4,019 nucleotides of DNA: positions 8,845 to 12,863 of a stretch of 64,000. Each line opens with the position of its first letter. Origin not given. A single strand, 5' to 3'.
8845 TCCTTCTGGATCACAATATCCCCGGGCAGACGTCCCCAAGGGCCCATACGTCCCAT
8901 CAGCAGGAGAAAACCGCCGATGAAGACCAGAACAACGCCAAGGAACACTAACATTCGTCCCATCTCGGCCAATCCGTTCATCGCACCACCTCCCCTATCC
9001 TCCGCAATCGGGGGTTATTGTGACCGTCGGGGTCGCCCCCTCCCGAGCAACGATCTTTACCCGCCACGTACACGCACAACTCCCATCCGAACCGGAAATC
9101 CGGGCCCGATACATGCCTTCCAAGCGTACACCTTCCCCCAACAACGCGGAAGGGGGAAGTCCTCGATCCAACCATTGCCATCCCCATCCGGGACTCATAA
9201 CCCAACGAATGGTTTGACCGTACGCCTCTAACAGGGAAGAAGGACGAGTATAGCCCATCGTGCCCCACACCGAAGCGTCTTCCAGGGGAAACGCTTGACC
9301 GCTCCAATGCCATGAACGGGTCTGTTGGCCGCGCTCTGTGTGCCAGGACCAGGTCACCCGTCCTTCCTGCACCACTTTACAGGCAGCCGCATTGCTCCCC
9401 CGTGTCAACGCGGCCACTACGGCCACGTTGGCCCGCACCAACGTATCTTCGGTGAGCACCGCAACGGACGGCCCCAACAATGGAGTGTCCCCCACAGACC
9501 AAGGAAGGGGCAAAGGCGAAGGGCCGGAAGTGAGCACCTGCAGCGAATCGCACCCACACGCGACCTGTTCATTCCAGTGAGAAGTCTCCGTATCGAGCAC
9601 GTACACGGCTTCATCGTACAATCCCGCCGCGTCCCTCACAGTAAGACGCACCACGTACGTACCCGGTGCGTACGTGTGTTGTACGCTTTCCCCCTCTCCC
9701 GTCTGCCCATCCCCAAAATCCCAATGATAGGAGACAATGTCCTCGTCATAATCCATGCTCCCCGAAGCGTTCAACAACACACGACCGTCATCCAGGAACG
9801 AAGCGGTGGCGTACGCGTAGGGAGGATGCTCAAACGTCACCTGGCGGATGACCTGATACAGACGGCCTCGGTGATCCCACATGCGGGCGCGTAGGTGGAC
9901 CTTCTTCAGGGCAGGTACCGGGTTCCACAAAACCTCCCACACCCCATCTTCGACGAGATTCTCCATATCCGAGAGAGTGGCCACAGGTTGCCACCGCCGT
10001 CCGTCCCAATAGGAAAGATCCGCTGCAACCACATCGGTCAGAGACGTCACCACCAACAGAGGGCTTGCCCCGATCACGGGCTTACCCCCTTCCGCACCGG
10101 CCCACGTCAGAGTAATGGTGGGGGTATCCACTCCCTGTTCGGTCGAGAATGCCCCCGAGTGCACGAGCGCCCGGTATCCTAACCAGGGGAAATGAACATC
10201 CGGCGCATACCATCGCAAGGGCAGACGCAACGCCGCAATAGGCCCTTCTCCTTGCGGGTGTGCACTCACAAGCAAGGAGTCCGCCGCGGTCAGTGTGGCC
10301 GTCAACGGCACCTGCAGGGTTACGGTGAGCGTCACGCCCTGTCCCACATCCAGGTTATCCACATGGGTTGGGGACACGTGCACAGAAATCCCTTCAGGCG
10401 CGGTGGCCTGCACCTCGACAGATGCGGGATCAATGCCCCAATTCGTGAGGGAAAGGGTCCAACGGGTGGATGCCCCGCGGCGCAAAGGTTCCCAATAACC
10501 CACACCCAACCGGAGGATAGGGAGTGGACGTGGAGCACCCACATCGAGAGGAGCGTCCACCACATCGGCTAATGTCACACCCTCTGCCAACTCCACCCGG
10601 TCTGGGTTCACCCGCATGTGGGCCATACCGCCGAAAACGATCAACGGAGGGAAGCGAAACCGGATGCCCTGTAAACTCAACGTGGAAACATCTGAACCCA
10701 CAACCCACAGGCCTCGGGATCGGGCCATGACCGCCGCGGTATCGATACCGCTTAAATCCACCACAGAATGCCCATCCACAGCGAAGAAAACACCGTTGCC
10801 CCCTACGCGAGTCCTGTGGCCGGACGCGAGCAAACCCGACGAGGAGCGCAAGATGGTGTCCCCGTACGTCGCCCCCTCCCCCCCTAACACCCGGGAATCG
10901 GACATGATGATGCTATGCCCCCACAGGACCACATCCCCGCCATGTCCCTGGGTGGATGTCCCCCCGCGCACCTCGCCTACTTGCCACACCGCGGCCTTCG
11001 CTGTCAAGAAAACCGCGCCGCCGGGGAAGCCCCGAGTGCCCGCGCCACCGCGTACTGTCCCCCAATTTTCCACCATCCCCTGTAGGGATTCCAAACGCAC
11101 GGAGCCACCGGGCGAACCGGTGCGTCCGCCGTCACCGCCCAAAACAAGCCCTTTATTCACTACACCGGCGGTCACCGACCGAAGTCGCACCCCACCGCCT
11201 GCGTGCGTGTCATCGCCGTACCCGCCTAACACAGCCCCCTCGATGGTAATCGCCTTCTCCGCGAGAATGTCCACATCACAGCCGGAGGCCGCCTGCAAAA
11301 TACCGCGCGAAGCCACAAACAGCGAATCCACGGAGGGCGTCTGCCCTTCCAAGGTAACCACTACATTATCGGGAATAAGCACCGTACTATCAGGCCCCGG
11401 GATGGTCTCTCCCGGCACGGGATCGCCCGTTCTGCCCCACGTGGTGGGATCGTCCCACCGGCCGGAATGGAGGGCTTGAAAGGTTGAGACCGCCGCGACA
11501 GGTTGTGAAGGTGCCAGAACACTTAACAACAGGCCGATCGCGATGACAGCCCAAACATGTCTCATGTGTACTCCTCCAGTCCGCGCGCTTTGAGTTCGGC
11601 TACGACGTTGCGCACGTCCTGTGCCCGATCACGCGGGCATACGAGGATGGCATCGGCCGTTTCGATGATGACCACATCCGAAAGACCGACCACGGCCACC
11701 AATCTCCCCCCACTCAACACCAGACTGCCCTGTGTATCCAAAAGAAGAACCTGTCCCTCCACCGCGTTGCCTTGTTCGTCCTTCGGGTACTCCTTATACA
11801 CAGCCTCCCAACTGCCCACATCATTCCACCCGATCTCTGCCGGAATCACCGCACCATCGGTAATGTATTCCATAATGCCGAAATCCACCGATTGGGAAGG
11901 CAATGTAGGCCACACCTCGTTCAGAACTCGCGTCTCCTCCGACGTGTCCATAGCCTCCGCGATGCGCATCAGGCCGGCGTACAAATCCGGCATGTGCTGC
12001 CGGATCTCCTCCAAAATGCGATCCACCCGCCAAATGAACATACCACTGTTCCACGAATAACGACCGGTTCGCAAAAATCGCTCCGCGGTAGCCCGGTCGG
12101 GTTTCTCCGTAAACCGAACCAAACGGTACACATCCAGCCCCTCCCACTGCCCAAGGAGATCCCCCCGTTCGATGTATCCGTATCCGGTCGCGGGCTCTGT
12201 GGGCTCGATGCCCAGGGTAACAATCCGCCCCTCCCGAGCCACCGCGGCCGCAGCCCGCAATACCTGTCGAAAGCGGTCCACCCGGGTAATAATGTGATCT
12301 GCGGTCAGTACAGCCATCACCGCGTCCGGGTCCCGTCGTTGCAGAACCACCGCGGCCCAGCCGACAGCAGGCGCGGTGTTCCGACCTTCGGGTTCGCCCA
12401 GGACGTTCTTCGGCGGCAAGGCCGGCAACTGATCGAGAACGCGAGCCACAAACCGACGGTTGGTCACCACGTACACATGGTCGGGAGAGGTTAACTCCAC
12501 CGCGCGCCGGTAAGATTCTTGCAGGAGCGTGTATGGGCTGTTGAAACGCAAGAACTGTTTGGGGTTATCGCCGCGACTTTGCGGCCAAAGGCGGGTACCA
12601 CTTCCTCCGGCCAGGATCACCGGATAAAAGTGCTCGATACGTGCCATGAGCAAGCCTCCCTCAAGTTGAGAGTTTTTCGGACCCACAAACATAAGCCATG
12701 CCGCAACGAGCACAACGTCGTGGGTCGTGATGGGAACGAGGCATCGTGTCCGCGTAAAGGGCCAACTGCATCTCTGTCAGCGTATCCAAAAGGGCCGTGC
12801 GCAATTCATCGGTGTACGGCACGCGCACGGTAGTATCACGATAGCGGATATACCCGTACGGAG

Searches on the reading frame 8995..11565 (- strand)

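Call 68: search_protein_families(library=pfam, proteins=[window:8995-11565:-], max_evalue=0.0001)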
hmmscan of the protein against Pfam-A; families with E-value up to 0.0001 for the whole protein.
window:8995-11565:- (856 aa): 3 families
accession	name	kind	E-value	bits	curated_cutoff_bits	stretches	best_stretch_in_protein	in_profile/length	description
PF18911.6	PKD_4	-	2.3e-17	63.3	27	1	582-651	4-76/85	PKD domain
PF00801.26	PKD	-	1.2e-11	44.9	23.5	1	596-650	17-72/80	PKD domain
PF10633.15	NPCBM_assoc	-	8e-05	23.2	24.4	0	362-423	2-64/78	NPCBM-associated, NEW3 domain of alpha-galactosidase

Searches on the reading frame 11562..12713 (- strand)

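Call 69: search_protein_families(library=pfam, proteins=[window:11562-12713:-], max_evalue=0.0001)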
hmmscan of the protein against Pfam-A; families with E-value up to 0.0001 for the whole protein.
window:11562-12713:- (383 aa): 3 families
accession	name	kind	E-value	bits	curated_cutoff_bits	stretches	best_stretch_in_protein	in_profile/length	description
PF00483.29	NTP_transferase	-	2.5e-44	152.1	21.2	1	31-314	2-244/245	Nucleotidyl transferase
PF22640.1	ManC_GMP_beta-helix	-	1.1e-19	70.5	27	1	320-374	1-55/55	MannoseP isomerase/GMP-like beta-helix domain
PF12804.13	NTP_transf_3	-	1.8e-09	38.4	27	1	32-158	2-114/160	MobA-like NTP transferase domain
